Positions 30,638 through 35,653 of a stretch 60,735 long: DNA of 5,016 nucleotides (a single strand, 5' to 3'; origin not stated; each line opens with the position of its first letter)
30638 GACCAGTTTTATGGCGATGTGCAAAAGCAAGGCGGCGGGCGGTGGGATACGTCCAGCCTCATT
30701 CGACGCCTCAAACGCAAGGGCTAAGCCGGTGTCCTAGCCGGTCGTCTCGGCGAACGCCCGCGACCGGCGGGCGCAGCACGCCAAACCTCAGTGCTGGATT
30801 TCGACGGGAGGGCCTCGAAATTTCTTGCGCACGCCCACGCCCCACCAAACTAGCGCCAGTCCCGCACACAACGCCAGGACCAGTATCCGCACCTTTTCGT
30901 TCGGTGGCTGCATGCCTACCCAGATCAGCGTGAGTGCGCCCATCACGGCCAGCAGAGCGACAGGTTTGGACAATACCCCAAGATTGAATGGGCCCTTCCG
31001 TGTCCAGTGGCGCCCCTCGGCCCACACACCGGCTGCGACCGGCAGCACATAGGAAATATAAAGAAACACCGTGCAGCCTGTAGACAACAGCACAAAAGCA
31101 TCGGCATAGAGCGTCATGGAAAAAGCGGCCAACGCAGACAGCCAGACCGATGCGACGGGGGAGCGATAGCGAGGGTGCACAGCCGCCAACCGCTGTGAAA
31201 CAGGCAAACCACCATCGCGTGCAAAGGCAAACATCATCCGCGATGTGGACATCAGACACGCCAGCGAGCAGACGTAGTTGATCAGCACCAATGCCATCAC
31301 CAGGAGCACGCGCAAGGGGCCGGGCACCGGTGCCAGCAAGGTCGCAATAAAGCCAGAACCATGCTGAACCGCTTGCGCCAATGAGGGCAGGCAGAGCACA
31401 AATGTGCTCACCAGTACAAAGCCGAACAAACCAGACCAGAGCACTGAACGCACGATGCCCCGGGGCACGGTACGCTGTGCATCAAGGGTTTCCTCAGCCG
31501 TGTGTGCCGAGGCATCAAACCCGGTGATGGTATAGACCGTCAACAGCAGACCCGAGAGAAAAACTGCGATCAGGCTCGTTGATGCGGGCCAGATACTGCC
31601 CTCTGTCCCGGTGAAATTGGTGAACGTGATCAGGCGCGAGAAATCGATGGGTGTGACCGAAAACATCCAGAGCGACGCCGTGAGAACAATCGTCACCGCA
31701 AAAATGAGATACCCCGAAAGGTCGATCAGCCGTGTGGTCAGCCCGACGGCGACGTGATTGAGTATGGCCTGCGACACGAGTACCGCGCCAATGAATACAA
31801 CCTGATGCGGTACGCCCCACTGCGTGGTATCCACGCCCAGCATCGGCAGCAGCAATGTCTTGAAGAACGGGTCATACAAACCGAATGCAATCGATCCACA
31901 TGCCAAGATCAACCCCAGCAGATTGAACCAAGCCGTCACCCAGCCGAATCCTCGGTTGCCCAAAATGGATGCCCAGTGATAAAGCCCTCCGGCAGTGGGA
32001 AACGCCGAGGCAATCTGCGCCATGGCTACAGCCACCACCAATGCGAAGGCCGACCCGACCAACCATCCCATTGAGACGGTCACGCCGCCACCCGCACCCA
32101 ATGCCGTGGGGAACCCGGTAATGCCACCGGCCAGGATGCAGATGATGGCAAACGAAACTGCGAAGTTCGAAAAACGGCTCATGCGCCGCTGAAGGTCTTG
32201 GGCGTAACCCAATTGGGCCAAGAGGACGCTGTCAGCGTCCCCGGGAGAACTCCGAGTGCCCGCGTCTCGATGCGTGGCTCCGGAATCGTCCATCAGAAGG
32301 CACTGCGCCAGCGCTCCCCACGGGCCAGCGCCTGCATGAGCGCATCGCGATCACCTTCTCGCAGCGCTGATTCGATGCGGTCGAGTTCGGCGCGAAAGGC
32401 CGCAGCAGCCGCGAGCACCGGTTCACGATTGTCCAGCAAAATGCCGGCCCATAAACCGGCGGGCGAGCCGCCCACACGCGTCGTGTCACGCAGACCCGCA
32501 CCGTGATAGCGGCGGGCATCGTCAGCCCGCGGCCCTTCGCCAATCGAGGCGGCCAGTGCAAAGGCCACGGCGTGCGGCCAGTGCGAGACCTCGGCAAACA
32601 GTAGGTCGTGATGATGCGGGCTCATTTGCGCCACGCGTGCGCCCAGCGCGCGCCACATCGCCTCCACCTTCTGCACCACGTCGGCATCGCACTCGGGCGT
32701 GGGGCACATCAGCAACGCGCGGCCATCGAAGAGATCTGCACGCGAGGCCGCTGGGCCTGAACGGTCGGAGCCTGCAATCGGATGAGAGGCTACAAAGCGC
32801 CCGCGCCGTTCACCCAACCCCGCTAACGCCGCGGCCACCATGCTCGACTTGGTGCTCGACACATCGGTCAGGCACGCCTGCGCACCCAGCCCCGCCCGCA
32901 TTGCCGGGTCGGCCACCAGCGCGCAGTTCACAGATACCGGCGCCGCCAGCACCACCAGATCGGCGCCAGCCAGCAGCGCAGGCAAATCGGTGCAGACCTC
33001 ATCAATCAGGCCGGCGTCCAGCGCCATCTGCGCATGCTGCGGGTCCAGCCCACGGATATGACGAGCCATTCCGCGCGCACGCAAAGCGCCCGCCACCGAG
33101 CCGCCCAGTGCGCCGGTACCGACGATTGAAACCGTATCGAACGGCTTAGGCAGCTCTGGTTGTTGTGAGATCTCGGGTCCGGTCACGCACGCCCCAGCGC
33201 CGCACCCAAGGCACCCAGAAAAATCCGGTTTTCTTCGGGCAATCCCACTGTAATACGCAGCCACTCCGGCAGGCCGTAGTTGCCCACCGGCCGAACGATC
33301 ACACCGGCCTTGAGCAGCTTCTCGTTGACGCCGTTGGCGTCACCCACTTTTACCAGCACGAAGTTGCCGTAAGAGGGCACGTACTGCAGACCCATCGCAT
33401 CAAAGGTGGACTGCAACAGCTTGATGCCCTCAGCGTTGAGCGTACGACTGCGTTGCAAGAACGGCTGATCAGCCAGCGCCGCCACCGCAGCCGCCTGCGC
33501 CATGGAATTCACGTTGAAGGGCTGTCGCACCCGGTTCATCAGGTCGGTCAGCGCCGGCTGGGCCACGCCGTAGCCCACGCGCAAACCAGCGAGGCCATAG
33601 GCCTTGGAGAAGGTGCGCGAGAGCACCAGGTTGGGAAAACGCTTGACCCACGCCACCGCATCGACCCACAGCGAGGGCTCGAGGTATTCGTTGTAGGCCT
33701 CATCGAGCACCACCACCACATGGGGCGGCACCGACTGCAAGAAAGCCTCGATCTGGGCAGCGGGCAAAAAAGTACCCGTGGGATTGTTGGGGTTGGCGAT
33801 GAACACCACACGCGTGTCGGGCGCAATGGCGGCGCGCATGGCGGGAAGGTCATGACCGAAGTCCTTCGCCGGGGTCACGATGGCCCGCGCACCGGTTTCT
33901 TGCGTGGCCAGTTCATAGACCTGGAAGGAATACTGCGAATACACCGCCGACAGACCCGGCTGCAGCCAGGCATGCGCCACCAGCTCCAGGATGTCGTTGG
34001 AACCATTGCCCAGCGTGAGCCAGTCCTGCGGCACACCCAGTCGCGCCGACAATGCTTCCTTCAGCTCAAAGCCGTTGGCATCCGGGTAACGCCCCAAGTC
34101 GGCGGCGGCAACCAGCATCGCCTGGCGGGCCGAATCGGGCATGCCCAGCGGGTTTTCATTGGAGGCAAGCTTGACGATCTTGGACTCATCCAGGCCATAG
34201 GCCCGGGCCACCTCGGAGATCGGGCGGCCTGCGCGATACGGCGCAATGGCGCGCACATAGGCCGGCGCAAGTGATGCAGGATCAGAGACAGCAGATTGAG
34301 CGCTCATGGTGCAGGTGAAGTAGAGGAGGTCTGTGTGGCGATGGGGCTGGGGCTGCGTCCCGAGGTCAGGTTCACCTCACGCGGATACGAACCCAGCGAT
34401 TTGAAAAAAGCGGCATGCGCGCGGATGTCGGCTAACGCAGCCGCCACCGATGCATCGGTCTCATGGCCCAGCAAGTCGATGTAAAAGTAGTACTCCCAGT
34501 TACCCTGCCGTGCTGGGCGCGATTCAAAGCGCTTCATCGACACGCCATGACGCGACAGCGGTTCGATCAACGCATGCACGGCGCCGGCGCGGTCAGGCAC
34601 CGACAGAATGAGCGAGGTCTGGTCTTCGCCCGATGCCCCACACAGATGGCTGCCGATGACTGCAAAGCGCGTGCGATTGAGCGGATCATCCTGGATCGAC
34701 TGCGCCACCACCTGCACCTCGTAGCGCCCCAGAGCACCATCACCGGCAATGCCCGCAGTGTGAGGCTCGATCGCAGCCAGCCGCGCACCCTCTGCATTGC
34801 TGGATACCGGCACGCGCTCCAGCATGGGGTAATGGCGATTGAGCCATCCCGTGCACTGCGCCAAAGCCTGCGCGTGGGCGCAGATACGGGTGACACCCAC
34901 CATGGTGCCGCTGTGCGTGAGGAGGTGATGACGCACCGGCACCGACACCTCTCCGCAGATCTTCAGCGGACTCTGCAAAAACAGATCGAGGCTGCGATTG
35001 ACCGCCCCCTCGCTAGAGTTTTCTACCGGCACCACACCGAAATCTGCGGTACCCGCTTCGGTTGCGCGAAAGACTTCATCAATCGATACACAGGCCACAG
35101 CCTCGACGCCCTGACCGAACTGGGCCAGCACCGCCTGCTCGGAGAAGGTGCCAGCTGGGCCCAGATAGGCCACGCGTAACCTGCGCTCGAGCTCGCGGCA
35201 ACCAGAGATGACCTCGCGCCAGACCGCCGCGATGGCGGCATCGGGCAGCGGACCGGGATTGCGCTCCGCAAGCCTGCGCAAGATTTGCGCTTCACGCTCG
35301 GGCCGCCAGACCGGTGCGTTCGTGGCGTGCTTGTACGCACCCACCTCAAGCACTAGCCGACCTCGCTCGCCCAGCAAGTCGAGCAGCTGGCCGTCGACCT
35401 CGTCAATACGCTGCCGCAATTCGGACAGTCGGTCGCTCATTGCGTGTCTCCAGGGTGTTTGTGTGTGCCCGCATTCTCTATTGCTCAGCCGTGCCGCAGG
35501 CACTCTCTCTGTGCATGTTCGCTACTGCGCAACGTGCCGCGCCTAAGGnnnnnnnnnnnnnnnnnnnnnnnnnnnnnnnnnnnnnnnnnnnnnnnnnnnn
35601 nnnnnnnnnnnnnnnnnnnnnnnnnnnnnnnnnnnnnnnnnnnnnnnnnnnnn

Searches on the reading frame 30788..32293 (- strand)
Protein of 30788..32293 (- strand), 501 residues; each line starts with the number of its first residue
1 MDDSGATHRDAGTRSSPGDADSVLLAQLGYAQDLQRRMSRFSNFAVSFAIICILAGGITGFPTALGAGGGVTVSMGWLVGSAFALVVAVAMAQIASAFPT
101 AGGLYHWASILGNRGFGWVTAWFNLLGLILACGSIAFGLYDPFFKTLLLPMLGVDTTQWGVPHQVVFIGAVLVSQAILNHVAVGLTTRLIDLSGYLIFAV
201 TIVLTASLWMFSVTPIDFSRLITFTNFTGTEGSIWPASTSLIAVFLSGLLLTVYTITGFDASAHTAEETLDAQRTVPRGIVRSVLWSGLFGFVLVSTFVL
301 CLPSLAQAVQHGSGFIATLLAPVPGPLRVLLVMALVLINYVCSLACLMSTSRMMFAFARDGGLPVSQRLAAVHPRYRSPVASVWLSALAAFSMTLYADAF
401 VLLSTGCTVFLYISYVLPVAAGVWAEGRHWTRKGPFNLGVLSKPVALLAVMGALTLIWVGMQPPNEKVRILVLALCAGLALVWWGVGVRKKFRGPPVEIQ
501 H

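Call 31: search_protein_families(library=ncbifam, proteins=[window:30788-32293:-], max_evalue=1e-20)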
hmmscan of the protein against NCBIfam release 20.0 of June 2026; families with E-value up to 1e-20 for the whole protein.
window:30788-32293:- (501 aa): 3 families
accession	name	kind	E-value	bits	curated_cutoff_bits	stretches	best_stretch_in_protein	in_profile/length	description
TIGR00907.1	2A0304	subfamily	2.4e-66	224.6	598.3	1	25-495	1-482/482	amino acid permease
TIGR03428.1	ureacarb_perm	hypoth_equivalog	3.3e-37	128.5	740.45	1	25-455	2-435/475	permease, urea carboxylase system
TIGR00909.1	2A0306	subfamily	1.5e-23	83.4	556.8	1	64-398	29-347/429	amino acid transporter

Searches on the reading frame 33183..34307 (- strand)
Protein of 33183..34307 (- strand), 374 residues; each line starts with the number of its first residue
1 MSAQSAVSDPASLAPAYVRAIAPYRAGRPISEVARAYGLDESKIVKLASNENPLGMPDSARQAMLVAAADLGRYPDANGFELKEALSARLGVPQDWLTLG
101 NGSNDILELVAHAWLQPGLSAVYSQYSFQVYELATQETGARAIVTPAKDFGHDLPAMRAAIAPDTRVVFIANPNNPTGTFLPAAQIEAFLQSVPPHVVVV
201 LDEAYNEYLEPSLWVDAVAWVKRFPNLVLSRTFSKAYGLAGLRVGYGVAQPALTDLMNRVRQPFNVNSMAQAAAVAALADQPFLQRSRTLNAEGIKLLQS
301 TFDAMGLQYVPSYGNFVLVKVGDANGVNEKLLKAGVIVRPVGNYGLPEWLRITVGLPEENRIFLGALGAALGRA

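Call 82: search_protein_families(library=pfam, proteins=[window:33183-34307:-], max_evalue=0.00001)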
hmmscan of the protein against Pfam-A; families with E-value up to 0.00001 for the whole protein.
window:33183-34307:- (374 aa): 2 families
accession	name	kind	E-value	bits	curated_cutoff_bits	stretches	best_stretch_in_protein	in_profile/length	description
PF00155.27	Aminotran_1_2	-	8.9e-58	196.6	19.7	1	43-361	2-355/361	Aminotransferase class I and II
PF00266.25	Aminotran_5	-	5.5e-06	26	21.5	1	106-204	73-177/371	Aminotransferase class-V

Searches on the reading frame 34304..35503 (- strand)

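Call 82: search_protein_families(library=pfam, proteins=[window:34304-35503:-], max_evalue=0.00001)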
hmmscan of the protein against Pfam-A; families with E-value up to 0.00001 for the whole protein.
window:34304-35503:- (399 aa): 3 families
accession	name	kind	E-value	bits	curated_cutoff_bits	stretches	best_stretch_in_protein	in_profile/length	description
PF00800.23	PDT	-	7.3e-58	195.8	25.2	1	111-285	1-178/181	Prephenate dehydratase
PF01817.26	CM_2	-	1.2e-24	86.8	27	1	29-106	1-79/80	Chorismate mutase type II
PF01842.31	ACT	-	1.9e-09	37.6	27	1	296-360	1-64/66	ACT domain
